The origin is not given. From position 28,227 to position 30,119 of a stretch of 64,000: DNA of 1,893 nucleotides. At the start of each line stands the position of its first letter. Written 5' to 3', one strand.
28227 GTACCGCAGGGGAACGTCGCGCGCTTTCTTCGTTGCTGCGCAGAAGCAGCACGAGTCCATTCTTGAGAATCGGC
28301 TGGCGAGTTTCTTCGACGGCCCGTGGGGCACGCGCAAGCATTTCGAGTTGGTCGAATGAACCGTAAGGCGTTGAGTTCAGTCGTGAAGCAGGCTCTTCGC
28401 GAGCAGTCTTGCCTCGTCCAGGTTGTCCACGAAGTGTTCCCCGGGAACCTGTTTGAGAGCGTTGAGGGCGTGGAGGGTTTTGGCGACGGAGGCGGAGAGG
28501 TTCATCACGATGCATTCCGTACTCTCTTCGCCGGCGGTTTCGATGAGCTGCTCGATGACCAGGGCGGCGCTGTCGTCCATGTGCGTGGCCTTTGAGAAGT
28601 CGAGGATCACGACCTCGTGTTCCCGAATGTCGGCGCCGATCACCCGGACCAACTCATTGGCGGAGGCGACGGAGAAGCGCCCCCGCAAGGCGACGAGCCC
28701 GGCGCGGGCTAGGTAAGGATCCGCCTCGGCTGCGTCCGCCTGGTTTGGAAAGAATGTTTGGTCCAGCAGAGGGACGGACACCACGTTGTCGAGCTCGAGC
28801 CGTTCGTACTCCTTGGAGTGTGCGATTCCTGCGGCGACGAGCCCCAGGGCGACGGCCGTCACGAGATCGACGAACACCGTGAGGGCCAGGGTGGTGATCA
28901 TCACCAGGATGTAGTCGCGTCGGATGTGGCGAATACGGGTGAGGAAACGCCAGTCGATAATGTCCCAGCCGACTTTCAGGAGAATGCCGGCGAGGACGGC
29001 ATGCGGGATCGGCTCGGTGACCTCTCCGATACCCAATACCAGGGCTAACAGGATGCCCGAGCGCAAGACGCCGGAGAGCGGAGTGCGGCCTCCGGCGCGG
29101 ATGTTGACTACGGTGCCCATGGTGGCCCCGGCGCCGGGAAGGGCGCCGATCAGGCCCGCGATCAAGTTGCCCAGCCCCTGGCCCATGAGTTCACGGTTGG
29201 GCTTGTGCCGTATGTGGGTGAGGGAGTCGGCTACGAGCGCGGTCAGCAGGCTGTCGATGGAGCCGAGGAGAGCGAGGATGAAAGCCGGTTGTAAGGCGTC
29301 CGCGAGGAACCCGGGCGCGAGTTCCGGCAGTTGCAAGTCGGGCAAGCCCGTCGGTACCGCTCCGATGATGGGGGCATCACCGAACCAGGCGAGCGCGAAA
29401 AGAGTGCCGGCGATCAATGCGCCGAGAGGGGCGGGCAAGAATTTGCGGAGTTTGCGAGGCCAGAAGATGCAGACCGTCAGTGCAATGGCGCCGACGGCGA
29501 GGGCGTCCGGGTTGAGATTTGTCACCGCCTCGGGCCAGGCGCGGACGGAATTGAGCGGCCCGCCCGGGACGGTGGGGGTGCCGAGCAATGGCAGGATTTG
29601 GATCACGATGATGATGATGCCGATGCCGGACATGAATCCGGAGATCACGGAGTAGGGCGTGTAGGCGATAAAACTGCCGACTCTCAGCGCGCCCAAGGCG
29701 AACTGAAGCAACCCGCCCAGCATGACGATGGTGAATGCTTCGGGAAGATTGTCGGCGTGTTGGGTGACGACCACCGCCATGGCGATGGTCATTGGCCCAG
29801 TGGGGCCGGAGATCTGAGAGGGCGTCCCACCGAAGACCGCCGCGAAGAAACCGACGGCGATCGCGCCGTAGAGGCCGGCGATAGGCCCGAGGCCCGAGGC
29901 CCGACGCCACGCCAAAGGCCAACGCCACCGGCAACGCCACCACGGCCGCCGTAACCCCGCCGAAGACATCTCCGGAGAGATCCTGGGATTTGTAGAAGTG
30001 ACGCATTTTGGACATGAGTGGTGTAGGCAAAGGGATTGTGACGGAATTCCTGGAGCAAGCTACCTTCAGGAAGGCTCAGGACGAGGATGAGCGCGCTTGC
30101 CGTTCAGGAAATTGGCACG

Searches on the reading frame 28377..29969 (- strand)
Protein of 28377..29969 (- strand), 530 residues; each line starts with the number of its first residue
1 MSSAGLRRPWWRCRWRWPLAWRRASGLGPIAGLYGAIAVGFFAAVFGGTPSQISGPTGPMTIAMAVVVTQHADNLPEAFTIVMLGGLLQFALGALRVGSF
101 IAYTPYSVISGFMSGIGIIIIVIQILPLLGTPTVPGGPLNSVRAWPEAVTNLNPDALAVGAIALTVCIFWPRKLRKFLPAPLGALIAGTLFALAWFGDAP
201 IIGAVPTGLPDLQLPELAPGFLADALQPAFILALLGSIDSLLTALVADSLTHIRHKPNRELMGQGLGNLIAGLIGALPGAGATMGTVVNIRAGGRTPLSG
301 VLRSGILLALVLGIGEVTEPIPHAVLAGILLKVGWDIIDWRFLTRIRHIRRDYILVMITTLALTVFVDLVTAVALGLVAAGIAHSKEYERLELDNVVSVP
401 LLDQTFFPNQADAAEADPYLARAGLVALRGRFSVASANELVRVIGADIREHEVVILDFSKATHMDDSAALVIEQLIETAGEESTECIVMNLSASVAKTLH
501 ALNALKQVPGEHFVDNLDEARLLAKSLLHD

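Call 20: search_protein_families(library=pfam, proteins=[window:28377-29969:-], max_evalue=0.01)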
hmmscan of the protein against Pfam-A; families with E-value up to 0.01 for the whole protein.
window:28377-29969:- (530 aa): 3 families
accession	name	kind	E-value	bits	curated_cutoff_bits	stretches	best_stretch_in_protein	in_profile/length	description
PF00916.26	Sulfate_transp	-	9.9e-76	255.4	23.2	1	20-358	21-379/380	Sulfate permease family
PF01740.26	STAS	-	6.6e-12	45.6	22.6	1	424-520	11-106/106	STAS domain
PF16983.11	MFS_MOT1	-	2e-05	25.3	30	1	235-335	7-109/111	Molybdate transporter of MFS superfamily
